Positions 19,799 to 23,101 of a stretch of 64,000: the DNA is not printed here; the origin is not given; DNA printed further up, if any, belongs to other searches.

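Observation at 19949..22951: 1000-aa orphan protein with a PcfJ-like C-terminal domain in an AT-rich gene next to tRNA-Val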

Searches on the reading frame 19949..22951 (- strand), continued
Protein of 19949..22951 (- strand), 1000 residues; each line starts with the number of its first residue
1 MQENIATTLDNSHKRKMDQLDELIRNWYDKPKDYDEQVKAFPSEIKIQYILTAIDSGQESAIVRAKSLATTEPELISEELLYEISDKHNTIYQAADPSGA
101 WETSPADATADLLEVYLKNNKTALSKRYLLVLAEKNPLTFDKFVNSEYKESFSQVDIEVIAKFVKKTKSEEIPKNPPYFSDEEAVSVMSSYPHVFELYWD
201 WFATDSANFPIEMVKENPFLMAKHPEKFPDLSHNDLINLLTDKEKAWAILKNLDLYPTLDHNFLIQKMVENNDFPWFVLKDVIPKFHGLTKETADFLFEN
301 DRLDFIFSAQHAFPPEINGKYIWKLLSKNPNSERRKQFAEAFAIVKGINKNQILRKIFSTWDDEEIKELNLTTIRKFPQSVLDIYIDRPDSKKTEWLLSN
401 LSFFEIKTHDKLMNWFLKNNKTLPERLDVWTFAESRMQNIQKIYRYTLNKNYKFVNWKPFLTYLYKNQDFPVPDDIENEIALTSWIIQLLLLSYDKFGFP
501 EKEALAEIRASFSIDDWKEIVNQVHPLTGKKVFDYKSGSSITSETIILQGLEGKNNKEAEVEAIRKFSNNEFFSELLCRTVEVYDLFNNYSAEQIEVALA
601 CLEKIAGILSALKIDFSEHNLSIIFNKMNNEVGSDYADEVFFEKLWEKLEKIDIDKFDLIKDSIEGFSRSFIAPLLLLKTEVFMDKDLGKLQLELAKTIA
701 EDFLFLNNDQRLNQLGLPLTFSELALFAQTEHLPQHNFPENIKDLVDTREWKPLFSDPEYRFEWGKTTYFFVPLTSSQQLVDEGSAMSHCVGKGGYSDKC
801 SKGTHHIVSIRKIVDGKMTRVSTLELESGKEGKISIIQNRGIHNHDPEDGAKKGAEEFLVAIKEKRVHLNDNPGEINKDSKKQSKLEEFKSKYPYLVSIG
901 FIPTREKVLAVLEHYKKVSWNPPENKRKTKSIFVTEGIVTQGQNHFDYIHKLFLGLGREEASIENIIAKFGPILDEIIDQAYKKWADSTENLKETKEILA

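Call 74: find_encoding_contigs(protein=P0018, flank=6000, max_places=2)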
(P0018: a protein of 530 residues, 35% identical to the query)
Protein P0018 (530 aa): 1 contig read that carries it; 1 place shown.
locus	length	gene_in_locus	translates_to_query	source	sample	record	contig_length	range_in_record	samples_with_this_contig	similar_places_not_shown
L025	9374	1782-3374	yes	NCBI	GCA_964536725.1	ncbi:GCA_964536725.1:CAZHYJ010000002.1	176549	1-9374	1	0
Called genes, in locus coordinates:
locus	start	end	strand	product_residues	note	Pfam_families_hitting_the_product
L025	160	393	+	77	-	-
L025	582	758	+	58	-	-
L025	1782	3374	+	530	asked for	-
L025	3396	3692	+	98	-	-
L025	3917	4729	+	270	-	-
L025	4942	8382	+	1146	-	PF01966:HD (faint)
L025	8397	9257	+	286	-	-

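Call 87: find_encoding_contigs(protein=P0005, flank=7000, max_places=2)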
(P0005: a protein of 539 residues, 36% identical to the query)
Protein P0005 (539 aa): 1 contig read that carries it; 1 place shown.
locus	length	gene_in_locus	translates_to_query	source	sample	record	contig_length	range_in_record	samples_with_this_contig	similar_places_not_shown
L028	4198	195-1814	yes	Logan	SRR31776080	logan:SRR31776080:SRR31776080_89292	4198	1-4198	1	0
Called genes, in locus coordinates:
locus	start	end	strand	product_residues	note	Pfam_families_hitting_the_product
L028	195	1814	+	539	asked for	PF14284:PcfJ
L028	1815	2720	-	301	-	PF02729:OTCace_N, PF00185:OTCace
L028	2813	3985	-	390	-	PF00202:Aminotran_3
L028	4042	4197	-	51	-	?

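Call 88: find_encoding_contigs(protein=P0009, flank=7000, max_places=2)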
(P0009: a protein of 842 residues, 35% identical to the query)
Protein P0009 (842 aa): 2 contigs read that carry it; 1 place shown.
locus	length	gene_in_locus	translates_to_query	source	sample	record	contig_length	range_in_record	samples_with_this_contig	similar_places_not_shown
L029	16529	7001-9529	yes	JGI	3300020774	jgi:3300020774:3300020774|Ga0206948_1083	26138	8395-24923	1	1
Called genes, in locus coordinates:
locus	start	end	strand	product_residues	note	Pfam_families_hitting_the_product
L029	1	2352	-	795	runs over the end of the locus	PF14284:PcfJ (weak)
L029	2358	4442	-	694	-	PF13606:Ank_3 (faint), PF12796:Ank_2, PF00023:Ank (weak), PF13637:Ank_4 (weak), PF13857:Ank_5 (weak), PF14284:PcfJ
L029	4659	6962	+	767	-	PF14284:PcfJ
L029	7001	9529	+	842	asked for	PF00023:Ank (faint), PF12796:Ank_2, PF12796:Ank_2, PF13857:Ank_5 (weak), PF12796:Ank_2, PF13637:Ank_4, PF12796:Ank_2, PF14284:PcfJ, +2 more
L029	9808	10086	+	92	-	-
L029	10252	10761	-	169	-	-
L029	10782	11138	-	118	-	-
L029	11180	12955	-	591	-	PF00476:DNA_pol_A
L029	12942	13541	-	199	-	-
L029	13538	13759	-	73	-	-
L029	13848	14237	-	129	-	-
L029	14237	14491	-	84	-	-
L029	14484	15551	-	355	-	PF24624:Int_N (weak), PF00589:Phage_integrase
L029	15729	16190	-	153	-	-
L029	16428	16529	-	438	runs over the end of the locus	PF01645:Glu_synthase, PF01493:GXGXG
